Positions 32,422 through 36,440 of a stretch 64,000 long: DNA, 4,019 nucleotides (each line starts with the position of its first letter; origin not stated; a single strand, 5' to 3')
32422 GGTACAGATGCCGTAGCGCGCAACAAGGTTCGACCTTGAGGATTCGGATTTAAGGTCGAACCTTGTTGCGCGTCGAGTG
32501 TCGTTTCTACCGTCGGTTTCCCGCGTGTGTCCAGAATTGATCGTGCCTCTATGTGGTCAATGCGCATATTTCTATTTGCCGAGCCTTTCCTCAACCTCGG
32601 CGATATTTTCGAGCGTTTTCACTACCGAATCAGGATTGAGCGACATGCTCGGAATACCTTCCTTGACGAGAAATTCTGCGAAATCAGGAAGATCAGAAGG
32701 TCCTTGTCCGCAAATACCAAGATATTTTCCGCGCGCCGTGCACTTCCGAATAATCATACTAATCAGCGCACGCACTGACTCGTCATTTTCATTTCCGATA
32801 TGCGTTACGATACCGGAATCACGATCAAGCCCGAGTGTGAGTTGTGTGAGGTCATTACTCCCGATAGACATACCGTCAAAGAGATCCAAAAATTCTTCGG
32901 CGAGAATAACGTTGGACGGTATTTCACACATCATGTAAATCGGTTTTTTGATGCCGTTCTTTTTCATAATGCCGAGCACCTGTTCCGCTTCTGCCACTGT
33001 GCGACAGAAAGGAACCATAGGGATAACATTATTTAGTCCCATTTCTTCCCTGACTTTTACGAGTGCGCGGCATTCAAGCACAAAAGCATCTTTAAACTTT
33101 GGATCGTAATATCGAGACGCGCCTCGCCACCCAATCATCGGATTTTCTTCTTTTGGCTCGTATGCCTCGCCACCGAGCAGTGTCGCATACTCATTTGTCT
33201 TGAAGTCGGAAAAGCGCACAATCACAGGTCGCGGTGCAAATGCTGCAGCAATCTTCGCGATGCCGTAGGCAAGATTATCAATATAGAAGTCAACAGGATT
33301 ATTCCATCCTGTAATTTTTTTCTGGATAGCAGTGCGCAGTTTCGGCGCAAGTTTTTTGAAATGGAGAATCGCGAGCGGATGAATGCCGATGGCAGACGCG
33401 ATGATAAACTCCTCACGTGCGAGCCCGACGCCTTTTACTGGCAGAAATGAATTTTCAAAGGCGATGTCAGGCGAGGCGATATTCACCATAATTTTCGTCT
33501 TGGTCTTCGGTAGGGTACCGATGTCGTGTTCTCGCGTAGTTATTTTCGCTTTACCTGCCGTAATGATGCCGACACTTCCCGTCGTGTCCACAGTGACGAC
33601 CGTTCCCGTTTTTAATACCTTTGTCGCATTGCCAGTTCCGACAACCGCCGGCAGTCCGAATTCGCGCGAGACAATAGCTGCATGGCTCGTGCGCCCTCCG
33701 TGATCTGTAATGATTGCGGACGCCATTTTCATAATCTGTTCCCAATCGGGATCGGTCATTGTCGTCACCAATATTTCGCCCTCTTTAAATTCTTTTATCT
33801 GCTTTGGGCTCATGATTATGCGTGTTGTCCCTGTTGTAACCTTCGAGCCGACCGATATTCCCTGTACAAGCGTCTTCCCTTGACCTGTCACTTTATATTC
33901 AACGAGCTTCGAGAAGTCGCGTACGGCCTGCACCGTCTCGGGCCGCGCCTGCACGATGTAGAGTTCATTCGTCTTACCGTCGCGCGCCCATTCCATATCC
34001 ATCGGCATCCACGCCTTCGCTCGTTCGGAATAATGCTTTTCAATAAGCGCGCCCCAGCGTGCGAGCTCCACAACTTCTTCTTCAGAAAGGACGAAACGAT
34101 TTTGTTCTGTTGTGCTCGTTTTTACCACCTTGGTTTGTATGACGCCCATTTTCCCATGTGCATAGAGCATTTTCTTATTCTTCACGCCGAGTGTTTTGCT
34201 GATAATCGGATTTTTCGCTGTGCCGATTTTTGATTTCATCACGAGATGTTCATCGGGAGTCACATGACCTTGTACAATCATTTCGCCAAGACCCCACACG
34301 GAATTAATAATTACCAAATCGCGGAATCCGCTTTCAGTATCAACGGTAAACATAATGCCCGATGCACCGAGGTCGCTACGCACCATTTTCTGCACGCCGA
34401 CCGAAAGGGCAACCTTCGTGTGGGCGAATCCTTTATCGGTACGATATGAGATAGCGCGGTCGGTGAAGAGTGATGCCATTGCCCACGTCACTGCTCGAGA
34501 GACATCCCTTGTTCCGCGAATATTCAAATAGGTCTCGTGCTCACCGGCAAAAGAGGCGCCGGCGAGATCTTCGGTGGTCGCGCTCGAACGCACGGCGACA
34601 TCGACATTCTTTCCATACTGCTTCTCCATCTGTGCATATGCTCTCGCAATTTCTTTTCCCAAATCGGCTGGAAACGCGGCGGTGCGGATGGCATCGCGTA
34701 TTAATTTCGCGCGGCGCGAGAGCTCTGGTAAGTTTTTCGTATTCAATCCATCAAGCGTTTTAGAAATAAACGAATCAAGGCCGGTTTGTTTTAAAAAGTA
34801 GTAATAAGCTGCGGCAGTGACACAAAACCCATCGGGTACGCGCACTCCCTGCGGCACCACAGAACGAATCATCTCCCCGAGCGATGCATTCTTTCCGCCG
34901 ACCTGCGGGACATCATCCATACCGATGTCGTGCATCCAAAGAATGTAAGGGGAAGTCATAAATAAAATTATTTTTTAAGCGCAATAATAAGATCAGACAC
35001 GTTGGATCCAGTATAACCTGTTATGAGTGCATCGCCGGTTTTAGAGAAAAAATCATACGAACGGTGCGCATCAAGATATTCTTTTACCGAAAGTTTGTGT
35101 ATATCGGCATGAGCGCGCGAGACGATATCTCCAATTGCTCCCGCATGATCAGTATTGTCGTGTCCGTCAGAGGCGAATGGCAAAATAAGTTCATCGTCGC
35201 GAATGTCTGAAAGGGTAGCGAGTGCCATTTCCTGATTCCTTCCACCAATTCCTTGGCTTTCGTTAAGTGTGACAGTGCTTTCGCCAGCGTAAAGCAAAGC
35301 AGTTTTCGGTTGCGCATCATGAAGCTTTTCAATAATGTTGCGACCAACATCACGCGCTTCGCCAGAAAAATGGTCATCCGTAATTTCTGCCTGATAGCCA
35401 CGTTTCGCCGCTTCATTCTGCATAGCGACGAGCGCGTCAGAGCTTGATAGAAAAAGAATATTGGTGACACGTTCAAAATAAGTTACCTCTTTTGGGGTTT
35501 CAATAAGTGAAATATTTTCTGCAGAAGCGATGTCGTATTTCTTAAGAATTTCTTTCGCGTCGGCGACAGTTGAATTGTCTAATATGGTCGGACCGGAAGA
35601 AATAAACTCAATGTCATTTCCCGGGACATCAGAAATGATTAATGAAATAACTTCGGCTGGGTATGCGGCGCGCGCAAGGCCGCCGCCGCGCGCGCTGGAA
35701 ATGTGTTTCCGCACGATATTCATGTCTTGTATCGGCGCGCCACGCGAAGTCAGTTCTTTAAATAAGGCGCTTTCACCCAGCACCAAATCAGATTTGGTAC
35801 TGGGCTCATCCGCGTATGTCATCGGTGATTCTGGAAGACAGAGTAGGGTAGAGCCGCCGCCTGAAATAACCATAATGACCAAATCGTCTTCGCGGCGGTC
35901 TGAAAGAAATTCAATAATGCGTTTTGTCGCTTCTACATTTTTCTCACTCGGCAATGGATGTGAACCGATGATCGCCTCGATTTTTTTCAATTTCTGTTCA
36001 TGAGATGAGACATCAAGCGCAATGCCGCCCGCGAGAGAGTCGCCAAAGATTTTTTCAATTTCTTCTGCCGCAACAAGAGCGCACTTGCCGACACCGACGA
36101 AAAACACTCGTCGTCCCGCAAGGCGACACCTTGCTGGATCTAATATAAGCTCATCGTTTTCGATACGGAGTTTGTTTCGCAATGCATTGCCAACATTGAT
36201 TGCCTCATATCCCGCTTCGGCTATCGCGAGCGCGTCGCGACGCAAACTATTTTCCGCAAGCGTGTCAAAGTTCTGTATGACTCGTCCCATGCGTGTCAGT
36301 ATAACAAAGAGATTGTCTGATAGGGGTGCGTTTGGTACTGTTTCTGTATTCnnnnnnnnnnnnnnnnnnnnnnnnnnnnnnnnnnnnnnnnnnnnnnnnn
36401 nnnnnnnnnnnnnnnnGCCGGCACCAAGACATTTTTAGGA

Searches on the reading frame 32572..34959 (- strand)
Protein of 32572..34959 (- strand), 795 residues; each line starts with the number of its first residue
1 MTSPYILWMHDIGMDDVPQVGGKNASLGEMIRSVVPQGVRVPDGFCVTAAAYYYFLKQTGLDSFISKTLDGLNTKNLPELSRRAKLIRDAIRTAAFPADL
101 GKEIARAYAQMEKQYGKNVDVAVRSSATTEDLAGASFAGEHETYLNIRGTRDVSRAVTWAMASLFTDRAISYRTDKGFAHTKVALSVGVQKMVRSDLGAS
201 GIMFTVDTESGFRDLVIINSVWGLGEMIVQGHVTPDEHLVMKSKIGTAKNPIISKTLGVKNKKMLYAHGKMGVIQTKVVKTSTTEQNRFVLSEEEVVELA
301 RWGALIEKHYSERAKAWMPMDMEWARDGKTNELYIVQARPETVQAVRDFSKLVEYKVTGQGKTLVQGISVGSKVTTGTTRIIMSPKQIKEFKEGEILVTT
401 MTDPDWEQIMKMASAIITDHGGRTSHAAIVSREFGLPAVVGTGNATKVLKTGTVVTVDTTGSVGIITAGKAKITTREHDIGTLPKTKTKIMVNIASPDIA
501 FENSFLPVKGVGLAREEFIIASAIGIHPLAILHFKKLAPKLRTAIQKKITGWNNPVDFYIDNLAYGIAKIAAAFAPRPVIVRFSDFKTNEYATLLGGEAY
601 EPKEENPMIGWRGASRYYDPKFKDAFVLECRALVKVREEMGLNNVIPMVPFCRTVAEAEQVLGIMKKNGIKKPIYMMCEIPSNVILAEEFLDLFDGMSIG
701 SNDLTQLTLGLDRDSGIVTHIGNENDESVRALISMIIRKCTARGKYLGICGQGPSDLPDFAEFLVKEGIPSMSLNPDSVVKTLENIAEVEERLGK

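Call 34: search_protein_families(library=pfam, proteins=[window:32572-34959:-], max_evalue=0.001)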
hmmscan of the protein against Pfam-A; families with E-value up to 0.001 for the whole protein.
window:32572-34959:- (795 aa): 3 families
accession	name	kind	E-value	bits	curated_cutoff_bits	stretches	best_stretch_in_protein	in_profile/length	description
PF01326.24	PPDK_N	-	1.9e-111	373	27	1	18-345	2-313/328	Pyruvate phosphate dikinase, AMP/ATP-binding domain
PF02896.24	PEP-utilizers_C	-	6e-56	190.2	22.8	1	480-789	12-291/293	PEP-utilising enzyme, PEP-binding domain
PF00391.29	PEP-utilizers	-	2.6e-27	94.7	23.1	1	391-459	1-69/72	PEP-utilising enzyme, mobile domain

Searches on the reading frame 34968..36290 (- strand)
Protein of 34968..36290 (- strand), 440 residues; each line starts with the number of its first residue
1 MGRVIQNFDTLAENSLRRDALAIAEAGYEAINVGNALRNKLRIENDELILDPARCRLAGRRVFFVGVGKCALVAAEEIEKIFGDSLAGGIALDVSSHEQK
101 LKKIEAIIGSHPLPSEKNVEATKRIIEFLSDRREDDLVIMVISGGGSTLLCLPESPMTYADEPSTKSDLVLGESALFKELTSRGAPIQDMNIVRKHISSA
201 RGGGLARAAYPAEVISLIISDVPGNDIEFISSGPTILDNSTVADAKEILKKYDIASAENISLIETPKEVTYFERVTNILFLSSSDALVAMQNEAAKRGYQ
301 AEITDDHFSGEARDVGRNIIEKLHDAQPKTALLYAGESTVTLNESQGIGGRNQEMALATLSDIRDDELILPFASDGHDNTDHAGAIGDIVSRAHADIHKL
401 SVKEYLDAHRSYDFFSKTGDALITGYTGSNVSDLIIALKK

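Call 34: search_protein_families(library=pfam, proteins=[window:34968-36290:-], max_evalue=0.001)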
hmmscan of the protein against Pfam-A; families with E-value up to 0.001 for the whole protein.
window:34968-36290:- (440 aa): 2 families
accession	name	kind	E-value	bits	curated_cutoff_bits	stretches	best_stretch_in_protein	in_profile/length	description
PF13660.11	DUF4147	-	1.6e-61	208.2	23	1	20-258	2-227/234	Domain of unknown function (DUF4147)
PF05161.18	MOFRL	-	8.4e-24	84.3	28.3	1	331-433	2-106/106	MOFRL family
